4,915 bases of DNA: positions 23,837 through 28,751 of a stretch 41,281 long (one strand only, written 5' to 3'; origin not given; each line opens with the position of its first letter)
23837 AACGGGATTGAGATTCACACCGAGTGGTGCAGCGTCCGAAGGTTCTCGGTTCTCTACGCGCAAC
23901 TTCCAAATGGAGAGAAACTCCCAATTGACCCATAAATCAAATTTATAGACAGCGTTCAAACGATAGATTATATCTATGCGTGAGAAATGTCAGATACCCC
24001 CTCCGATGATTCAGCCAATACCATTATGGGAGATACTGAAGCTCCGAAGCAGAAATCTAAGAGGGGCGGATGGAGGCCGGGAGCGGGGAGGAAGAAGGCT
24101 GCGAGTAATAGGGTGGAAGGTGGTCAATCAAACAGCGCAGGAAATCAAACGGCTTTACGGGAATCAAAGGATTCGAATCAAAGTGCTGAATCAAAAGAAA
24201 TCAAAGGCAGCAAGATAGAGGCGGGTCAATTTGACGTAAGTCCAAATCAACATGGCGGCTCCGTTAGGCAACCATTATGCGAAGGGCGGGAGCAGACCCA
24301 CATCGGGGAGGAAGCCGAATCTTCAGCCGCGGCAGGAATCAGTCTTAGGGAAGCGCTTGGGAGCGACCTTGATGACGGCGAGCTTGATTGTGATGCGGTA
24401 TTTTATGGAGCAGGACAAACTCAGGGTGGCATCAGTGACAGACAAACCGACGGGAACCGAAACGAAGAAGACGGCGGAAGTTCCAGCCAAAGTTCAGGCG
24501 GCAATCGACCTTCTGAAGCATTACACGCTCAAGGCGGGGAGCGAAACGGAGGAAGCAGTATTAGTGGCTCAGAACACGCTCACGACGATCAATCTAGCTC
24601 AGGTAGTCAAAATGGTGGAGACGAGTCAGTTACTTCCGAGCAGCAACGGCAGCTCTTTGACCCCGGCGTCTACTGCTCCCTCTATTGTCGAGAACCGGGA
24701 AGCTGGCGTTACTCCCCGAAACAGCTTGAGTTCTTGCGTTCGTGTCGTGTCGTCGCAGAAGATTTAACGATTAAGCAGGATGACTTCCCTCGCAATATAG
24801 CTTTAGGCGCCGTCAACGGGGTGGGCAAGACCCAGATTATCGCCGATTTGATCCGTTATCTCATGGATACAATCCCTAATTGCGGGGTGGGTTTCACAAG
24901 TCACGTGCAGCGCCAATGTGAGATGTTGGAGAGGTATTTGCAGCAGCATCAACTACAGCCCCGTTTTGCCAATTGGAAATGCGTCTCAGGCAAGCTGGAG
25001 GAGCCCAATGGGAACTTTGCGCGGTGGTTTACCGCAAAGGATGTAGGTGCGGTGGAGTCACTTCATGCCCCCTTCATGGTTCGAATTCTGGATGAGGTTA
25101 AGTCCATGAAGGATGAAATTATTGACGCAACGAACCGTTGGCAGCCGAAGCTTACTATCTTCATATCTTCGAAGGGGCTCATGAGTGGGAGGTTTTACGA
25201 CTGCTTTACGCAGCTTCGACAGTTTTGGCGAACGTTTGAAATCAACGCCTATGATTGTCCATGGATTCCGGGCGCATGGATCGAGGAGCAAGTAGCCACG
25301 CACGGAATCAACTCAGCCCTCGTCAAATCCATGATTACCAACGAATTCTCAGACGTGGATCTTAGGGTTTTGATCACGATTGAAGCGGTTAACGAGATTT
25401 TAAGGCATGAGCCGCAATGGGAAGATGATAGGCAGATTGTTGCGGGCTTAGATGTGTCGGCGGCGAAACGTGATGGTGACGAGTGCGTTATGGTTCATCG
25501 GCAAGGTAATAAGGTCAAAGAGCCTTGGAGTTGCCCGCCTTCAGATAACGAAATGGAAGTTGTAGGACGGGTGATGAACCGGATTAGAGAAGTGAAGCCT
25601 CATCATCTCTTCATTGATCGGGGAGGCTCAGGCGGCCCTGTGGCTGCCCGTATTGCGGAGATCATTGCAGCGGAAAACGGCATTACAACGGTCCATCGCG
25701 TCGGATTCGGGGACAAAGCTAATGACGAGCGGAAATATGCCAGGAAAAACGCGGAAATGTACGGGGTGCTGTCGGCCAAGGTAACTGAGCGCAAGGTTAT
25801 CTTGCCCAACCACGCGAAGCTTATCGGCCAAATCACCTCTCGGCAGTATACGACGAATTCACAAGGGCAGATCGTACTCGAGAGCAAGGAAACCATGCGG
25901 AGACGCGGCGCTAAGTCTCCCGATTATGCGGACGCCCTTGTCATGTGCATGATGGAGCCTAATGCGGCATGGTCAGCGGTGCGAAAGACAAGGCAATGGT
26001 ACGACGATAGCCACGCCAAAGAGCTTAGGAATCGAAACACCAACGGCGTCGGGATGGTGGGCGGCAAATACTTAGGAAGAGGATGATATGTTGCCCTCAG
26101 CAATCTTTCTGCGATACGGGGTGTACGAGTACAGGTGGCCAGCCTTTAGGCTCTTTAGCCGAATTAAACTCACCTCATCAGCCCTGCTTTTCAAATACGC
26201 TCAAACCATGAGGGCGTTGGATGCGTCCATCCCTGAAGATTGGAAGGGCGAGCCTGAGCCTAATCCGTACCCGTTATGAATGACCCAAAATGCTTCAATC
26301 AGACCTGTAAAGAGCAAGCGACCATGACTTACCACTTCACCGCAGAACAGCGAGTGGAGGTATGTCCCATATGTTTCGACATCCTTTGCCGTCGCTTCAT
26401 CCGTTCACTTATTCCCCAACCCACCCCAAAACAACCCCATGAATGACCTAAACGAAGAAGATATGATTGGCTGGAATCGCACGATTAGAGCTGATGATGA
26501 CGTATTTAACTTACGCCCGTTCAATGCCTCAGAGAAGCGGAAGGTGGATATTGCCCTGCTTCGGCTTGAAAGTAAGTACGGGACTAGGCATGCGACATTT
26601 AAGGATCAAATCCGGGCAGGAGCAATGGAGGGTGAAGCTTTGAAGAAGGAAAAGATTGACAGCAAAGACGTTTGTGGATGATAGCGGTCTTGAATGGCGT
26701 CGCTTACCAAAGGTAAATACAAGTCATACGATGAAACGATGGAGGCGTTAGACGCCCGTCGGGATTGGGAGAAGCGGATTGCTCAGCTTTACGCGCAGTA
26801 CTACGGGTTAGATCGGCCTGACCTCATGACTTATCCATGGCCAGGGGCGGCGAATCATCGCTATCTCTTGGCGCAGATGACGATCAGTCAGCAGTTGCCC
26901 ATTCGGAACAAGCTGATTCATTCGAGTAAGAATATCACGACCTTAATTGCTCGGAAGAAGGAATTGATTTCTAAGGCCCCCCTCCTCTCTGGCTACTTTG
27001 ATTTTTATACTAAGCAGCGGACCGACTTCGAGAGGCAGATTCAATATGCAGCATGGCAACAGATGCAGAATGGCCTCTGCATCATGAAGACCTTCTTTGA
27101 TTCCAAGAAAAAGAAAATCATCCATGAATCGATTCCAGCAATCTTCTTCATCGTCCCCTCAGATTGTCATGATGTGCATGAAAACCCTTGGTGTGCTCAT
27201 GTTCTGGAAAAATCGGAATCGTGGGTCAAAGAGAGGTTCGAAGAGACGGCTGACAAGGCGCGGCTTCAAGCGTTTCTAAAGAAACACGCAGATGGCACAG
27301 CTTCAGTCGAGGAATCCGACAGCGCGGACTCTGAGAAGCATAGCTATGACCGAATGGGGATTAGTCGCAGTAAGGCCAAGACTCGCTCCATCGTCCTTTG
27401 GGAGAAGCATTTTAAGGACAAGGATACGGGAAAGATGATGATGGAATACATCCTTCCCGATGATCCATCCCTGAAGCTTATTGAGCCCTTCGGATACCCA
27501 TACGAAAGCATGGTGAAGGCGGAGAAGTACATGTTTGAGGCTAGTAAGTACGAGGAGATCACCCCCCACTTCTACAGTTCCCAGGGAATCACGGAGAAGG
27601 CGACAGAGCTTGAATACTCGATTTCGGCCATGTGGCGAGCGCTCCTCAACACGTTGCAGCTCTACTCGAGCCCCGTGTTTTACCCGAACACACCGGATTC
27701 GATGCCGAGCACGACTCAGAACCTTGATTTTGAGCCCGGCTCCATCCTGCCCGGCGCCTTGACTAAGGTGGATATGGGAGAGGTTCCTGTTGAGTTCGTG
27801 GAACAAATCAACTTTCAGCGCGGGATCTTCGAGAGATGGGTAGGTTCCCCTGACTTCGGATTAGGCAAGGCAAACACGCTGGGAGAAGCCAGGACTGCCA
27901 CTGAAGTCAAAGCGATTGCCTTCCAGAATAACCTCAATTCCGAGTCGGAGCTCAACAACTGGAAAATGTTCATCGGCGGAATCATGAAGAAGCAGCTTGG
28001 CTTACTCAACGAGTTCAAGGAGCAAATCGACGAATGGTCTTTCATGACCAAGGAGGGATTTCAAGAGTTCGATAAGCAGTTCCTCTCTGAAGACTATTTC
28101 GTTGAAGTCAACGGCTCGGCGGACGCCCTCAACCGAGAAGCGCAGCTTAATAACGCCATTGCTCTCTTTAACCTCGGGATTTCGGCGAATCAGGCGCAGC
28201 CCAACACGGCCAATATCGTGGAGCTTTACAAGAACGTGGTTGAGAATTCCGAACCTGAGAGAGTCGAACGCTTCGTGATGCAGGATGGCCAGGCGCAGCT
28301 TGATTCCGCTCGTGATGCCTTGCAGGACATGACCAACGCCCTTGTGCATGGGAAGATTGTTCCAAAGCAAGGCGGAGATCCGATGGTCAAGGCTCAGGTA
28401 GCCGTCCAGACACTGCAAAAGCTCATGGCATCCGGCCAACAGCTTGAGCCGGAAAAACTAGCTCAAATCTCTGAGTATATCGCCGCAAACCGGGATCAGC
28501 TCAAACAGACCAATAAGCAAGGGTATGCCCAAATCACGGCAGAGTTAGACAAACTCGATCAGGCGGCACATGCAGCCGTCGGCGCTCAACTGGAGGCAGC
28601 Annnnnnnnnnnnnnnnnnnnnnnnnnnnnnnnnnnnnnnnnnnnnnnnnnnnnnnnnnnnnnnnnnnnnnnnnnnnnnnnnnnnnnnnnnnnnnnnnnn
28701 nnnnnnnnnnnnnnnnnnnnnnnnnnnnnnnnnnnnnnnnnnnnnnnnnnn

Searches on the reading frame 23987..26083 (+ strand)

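Call 22: search_protein_families(library=pfam, proteins=[window:23987-26083:+], max_evalue=0.01)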
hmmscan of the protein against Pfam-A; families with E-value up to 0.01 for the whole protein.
window:23987-26083:+ (699 aa): 0 families

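Call 23: search_protein_families(library=phrogs, proteins=[window:23987-26083:+], max_evalue=0.001)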
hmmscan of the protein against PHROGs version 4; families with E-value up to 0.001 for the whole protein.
window:23987-26083:+ (699 aa): 2 families
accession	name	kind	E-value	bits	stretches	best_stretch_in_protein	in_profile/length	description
phrog_2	-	head and packaging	2.5e-13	50.7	1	239-666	263-603/807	terminase large subunit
phrog_5902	-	unknown function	3.8e-11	43.8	1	272-508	53-308/359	-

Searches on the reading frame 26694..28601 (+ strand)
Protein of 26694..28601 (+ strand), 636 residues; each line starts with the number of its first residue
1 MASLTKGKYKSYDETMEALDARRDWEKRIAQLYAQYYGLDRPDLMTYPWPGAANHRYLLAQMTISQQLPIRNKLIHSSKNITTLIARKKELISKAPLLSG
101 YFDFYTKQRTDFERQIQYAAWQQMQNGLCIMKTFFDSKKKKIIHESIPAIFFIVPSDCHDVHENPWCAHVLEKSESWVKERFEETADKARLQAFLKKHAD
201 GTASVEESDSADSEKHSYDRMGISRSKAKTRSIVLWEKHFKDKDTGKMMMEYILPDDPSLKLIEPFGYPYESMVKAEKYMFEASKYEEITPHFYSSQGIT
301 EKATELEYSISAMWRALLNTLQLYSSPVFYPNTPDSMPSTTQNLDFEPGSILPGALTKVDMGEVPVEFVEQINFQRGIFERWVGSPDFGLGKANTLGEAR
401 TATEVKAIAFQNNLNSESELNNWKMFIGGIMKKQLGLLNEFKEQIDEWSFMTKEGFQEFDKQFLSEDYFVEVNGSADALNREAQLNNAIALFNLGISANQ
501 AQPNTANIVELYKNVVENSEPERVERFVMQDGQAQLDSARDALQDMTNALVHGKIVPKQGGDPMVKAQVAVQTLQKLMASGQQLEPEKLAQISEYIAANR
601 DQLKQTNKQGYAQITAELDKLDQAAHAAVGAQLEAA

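Call 22: search_protein_families(library=pfam, proteins=[window:26694-28601:+], max_evalue=0.01)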
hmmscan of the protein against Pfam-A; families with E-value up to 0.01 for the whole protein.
window:26694-28601:+ (636 aa): 0 families

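Call 23: search_protein_families(library=phrogs, proteins=[window:26694-28601:+], max_evalue=0.001)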
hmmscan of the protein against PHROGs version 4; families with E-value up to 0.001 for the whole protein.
window:26694-28601:+ (636 aa): 0 families

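Call 51: search_dna_similar(query=window:26694-28601:+, collection=phages, mode=protein, max_evalue=0.001, max_rows=15)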
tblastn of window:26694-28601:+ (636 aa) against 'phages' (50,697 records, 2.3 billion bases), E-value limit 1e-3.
No match.
